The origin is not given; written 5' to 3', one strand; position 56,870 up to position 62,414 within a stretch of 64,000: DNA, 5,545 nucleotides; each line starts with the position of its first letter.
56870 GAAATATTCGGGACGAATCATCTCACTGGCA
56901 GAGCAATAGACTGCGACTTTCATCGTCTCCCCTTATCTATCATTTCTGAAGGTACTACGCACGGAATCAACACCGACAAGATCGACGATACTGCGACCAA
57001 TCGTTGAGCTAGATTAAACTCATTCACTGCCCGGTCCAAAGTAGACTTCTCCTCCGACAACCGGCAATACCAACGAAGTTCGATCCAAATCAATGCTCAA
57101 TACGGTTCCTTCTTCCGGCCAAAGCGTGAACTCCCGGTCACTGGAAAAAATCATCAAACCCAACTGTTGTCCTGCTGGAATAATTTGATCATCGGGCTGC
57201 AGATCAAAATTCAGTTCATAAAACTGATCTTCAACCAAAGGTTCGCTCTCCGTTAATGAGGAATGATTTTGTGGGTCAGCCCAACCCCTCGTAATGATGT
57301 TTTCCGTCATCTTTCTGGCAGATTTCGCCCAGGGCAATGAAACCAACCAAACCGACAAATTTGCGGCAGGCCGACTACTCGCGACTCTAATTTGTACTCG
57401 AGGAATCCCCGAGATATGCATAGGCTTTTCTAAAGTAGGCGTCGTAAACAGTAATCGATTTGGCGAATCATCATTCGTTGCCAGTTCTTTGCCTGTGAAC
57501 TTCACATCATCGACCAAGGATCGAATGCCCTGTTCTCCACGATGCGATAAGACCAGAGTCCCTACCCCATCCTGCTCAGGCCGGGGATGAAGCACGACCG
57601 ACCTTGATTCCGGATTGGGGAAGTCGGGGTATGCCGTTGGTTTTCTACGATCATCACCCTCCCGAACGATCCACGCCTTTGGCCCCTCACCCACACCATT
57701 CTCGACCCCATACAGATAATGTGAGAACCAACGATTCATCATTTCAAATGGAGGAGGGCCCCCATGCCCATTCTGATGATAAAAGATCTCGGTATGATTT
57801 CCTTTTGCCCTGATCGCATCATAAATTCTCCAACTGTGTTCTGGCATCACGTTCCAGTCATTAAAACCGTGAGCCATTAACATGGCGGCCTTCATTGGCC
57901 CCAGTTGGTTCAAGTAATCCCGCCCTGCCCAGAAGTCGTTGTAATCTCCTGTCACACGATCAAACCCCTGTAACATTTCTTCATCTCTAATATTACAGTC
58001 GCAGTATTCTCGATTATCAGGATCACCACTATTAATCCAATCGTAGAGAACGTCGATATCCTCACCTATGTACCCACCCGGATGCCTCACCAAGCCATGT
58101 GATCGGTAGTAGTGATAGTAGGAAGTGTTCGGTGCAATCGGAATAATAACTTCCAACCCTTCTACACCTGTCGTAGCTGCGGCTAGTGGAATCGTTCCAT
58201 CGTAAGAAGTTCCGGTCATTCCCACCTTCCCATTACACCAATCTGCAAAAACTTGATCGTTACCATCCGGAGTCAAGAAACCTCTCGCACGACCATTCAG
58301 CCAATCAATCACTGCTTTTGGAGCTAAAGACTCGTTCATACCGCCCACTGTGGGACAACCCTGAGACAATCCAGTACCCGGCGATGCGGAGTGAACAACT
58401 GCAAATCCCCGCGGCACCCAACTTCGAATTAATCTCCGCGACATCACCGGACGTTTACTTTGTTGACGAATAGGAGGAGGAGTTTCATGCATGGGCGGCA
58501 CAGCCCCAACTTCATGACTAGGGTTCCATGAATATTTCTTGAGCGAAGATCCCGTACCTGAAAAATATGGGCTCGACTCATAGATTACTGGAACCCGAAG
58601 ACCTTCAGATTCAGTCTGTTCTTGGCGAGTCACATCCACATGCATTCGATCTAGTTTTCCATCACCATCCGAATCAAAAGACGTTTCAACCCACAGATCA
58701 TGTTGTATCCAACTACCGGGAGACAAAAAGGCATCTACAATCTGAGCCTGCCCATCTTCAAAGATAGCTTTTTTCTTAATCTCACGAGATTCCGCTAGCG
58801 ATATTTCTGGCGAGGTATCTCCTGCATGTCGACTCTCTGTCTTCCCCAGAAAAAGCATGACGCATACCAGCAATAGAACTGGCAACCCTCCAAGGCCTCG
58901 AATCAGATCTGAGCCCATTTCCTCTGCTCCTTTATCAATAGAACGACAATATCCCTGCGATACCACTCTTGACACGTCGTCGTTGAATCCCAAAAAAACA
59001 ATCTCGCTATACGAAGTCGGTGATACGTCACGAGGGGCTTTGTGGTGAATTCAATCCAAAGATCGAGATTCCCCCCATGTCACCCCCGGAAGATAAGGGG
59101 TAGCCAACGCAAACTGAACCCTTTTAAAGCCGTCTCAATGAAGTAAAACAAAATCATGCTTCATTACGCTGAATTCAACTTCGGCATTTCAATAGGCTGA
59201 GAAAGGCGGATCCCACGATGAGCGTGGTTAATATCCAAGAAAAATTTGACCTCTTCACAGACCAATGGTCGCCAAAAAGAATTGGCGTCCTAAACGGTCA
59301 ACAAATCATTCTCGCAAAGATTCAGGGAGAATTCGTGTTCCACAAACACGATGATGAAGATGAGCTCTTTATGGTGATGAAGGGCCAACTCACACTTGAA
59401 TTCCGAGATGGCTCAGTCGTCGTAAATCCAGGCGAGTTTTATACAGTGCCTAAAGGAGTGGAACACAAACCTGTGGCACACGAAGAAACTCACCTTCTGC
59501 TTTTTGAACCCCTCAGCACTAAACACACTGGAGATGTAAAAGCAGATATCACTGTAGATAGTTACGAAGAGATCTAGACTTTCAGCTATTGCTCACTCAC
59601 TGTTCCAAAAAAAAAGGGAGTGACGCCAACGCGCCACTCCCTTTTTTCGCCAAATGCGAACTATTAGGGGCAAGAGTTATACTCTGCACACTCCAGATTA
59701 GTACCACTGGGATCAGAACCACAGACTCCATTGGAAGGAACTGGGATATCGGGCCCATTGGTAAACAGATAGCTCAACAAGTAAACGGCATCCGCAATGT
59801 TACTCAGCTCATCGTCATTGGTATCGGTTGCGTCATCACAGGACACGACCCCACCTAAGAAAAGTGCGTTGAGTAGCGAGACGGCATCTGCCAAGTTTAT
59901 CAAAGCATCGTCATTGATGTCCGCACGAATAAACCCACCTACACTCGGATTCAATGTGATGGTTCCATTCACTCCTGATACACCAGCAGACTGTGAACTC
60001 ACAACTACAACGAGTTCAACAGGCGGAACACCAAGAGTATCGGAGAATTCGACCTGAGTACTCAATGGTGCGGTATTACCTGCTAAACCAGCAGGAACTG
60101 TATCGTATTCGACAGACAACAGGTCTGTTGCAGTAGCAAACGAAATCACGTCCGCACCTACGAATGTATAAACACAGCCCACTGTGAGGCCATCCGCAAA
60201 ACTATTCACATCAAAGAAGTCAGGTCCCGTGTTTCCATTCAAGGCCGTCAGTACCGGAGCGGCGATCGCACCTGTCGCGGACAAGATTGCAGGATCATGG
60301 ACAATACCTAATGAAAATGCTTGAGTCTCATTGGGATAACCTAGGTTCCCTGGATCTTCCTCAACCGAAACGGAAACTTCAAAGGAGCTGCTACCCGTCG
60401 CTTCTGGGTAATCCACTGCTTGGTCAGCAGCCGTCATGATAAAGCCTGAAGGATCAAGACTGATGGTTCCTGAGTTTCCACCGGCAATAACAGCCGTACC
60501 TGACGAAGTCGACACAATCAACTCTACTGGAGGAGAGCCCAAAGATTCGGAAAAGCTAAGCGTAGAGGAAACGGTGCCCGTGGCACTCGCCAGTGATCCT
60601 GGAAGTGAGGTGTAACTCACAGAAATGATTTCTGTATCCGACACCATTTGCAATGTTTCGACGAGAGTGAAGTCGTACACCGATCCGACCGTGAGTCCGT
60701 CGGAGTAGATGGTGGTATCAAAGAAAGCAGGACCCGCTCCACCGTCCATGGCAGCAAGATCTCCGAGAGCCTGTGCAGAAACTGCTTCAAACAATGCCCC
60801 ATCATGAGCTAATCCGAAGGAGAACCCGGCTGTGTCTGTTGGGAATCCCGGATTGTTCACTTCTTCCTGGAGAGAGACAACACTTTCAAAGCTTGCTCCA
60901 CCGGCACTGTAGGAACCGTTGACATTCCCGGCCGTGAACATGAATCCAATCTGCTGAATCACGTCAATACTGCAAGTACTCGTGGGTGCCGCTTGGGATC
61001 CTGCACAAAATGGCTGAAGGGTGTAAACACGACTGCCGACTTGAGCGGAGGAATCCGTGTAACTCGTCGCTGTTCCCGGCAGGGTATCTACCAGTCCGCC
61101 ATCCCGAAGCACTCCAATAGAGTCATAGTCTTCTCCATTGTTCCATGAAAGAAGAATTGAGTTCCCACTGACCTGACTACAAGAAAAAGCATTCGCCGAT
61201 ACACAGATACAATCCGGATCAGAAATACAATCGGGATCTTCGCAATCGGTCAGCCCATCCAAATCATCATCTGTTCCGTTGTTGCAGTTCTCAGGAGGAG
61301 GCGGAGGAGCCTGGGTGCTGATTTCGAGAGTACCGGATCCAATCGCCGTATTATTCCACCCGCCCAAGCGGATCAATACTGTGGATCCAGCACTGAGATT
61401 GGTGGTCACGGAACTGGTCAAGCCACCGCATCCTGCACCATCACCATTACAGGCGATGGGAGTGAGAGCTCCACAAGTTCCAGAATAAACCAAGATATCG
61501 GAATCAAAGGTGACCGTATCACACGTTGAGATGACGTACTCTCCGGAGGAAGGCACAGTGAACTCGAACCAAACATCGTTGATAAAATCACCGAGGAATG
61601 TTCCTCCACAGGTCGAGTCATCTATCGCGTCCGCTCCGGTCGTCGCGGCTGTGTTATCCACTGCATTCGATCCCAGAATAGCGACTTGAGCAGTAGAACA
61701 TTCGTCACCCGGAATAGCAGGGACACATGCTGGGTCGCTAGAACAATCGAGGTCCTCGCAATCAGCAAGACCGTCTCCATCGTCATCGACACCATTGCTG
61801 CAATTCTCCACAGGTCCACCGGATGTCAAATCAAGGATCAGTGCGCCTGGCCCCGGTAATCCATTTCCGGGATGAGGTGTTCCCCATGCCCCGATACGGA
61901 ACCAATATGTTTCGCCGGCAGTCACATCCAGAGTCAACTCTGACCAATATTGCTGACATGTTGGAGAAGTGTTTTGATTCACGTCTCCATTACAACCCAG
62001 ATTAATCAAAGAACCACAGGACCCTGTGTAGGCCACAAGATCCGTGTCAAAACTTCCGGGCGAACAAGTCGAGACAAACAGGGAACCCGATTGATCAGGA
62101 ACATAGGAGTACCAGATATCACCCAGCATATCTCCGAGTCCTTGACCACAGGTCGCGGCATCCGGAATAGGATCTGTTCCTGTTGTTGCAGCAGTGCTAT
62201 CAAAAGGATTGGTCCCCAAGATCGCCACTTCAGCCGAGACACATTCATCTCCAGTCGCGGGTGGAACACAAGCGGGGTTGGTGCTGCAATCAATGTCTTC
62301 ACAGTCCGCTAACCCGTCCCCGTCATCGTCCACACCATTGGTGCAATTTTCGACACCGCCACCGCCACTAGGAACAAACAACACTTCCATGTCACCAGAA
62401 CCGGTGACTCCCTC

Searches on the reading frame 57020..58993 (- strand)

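Call 50: search_protein_families(library=pfam, proteins=[window:57020-58993:-], max_evalue=0.001)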
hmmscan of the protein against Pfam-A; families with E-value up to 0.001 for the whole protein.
window:57020-58993:- (657 aa): 3 families
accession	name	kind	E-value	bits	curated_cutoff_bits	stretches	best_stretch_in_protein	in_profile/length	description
PF02129.25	Peptidase_S15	-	8.2e-63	213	23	1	111-411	1-261/262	X-Pro dipeptidyl-peptidase (S15 family)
PF08530.16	PepX_C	-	3.9e-35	122.2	22.5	1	432-639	1-200/217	X-Pro dipeptidyl-peptidase C-terminal non-catalytic domain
PF00326.27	Peptidase_S9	-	0.00012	22.1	22.6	1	361-416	139-193/213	Prolyl oligopeptidase family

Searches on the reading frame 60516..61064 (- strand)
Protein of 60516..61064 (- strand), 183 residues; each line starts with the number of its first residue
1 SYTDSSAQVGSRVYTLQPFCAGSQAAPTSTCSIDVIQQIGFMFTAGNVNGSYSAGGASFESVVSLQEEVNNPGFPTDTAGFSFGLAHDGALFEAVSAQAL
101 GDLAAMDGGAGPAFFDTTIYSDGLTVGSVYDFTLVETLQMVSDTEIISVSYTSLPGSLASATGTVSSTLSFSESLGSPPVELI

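Call 72: search_solved_structures(query=A6, max_evalue=10)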
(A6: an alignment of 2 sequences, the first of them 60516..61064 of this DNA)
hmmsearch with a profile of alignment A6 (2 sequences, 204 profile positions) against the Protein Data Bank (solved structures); distinct sequences matched with E-value up to 10: 4.
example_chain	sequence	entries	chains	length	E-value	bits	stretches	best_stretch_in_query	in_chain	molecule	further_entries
3qr3_A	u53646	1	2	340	0.39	13.4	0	91-129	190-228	Endoglucanase EG-II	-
5hz4_A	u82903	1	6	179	0.58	12.9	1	20-70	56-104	Thioesterase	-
7knv_A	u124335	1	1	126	0.73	12.6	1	44-124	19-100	Cadherin-related family member 3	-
6ppo_U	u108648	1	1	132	0.83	12.4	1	44-124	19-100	Cadherin-related family member 3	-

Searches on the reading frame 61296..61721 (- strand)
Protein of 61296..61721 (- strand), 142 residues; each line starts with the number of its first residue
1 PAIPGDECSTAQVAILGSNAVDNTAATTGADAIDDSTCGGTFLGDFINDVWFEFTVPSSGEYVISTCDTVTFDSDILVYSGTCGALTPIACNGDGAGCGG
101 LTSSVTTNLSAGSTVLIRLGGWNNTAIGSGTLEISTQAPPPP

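Call 32: search_protein_families(library=pfam, proteins=[window:61296-61721:-], max_evalue=1)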
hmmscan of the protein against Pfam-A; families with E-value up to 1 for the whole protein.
window:61296-61721:- (142 aa): 1 family
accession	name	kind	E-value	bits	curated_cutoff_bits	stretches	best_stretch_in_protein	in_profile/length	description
PF23759.1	GBD_T9SS_assoc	-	2e-09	38.2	27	1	6-126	3-109/116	Galactose binding domain-like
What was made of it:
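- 61296..61721 (-): M4 protease module copy 3 (aa 711-852). PF23759 38.2 bits covering positions 3-109 of the 116-position profile (call 32).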

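Call 66: find_homologous_proteins(query=window:61296-61721:-, max_evalue=1e-8)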
Query window:61296-61721:- (142 aa): 2 proteins with E <= 1e-8 among 47 candidates.
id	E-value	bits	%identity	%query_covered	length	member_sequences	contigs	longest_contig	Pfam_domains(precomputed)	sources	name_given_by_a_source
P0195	1.5e-32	131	47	96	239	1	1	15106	-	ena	-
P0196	3.3e-29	120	71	54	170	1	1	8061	-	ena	-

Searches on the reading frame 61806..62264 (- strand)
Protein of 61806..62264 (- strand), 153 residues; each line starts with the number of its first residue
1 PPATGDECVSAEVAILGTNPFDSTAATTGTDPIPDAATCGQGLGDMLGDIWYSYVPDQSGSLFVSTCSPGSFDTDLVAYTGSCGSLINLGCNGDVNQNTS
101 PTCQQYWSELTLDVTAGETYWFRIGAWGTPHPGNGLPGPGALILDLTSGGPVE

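Call 32: search_protein_families(library=pfam, proteins=[window:61806-62264:-], max_evalue=1)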
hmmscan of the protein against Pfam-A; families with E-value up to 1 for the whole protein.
window:61806-62264:- (153 aa): 2 families
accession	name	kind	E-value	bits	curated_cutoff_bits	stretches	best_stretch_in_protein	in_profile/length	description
PF23759.1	GBD_T9SS_assoc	-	0.0021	18.8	27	1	6-124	3-102/116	Galactose binding domain-like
PF18884.5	TSP3_bac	-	0.024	14.9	25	0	11-22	11-21/22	Bacterial TSP3 repeat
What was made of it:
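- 61806..62264 (-): M4 protease module copy 2 (aa 530-682). PF23759 18.8 bits (call 32).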
